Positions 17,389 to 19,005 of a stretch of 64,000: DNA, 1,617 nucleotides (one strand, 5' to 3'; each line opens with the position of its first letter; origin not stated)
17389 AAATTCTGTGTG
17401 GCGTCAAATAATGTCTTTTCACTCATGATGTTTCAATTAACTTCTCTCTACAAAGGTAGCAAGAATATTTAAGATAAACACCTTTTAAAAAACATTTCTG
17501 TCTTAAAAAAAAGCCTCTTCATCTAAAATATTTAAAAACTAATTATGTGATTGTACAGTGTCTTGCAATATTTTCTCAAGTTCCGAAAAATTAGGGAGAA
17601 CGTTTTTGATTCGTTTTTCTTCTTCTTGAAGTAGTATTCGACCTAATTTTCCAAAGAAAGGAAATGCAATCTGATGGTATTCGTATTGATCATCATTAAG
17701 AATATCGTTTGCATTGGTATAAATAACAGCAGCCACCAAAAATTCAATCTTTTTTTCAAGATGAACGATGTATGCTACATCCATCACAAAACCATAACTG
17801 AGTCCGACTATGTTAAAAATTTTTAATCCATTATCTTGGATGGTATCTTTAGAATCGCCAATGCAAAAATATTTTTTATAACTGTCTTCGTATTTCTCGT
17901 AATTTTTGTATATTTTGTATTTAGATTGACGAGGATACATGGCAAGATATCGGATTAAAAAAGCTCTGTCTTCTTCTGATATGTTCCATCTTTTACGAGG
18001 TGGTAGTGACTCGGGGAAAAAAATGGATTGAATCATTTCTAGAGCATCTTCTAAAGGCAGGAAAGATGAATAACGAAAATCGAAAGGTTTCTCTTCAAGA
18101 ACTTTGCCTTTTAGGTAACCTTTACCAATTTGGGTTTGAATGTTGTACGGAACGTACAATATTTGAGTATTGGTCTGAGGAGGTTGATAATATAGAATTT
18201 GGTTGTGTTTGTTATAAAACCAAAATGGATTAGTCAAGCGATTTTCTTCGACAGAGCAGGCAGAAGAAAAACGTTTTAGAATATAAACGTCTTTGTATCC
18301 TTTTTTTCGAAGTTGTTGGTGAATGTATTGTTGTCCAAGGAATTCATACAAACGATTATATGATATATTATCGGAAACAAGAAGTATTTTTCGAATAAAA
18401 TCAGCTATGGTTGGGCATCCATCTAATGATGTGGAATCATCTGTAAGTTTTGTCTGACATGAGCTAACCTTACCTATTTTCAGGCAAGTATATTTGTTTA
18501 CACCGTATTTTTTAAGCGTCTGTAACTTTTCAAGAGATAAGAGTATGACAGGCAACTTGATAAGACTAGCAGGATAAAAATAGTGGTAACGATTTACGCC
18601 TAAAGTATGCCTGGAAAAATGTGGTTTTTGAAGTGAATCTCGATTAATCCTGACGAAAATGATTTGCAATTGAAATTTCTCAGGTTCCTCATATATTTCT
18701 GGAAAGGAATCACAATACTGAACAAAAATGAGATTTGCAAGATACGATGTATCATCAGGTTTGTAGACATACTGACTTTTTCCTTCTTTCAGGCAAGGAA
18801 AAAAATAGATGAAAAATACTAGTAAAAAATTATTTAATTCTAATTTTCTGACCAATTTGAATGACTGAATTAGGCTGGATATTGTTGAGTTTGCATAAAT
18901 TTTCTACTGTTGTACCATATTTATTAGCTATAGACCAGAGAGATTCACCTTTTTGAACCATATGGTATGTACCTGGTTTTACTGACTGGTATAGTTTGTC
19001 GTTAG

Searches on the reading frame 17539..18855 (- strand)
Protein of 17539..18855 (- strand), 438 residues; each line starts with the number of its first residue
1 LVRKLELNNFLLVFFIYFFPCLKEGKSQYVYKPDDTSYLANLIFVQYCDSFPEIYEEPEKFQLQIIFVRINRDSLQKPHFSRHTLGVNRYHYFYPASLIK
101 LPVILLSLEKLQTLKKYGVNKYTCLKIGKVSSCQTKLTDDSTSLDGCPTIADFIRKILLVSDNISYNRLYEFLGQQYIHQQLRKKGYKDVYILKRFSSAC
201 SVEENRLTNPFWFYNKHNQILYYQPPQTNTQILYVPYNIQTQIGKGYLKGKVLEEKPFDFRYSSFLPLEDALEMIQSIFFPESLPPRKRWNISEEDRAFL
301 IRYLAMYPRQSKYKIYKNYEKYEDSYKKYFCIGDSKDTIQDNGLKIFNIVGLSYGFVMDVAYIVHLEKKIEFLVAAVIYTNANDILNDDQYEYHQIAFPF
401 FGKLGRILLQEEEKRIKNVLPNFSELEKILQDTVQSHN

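Call 38: search_protein_families(library=pfam, proteins=[window:17539-18855:-], max_evalue=0.001)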
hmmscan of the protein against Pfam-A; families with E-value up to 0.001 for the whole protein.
window:17539-18855:- (438 aa): 1 family
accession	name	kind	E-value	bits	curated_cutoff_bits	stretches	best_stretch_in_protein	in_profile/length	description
PF13354.11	Beta-lactamase2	-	2.5e-10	40.5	22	1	84-203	12-128/214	Beta-lactamase enzyme family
